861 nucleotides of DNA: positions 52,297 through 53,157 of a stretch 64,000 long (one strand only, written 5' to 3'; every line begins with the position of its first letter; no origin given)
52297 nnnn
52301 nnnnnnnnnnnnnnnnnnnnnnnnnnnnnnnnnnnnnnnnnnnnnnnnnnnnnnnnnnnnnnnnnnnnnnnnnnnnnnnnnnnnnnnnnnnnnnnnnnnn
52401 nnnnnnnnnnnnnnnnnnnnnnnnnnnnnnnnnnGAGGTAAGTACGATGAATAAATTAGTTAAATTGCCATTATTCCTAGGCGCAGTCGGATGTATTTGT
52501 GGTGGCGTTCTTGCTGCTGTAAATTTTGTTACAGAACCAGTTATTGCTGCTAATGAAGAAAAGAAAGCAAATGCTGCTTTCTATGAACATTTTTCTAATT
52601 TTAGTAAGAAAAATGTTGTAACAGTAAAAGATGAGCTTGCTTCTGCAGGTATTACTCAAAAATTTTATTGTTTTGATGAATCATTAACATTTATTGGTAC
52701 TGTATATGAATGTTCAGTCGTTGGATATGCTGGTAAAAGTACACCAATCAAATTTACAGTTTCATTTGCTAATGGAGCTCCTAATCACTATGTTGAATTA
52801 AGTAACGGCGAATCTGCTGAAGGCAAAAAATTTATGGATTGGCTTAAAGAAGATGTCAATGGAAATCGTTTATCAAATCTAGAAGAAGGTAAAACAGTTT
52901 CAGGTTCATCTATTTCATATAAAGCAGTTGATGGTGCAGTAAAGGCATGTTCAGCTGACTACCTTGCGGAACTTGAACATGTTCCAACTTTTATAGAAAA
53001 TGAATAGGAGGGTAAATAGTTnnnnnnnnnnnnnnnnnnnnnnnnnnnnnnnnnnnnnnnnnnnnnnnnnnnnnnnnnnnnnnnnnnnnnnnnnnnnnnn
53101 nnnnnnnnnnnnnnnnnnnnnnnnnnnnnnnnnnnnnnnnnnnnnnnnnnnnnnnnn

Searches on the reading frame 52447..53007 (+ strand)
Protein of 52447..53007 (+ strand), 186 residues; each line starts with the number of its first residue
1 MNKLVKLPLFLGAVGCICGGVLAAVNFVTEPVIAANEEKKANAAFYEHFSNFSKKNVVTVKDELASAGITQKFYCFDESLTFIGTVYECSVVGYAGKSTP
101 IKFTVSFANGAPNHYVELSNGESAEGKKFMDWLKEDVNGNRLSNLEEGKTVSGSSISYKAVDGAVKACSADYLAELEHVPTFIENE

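Call 3: search_protein_families(library=pfam, proteins=[window:52447-53007:+], max_evalue=0.01)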
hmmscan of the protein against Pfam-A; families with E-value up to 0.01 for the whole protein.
window:52447-53007:+ (186 aa): 1 family
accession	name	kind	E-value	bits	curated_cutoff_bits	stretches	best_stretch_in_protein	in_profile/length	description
PF04205.19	FMN_bind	-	0.007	17.4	22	0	96-168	1-75/77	FMN-binding domain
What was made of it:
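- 52447..53007 (+): Separate rnfG (186 aa) with site S152-G153-S154-S155. FMN_bind scores 17.4 bits, E 0.007 (call 3).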

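Call 4: search_protein_families(library=ncbifam, proteins=[window:52447-53007:+], max_evalue=0.01)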
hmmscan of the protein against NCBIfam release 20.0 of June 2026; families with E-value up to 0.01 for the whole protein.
window:52447-53007:+ (186 aa): 1 family
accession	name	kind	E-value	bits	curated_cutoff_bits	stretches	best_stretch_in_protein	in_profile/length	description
TIGR01947.1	rnfG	subfamily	6.4e-07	29.6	102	1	9-97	2-97/187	RnfABCDGE type electron transport complex subunit G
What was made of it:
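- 52447..53007 (+): TIGR01947 rnfG matches the N-terminal half (E 6.4e-7, call 4).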

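Call 5: search_protein_families(library=pfam, proteins=[window:52447-53007:+], max_evalue=10)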
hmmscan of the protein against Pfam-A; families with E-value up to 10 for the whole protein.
window:52447-53007:+ (186 aa): 2 families
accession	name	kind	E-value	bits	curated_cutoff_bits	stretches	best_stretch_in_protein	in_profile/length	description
PF04205.19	FMN_bind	-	0.007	17.4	22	1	96-168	1-75/77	FMN-binding domain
PF19884.4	DUF6357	-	0.23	10.8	26.3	1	35-85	302-352/415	Family of unknown function (DUF6357)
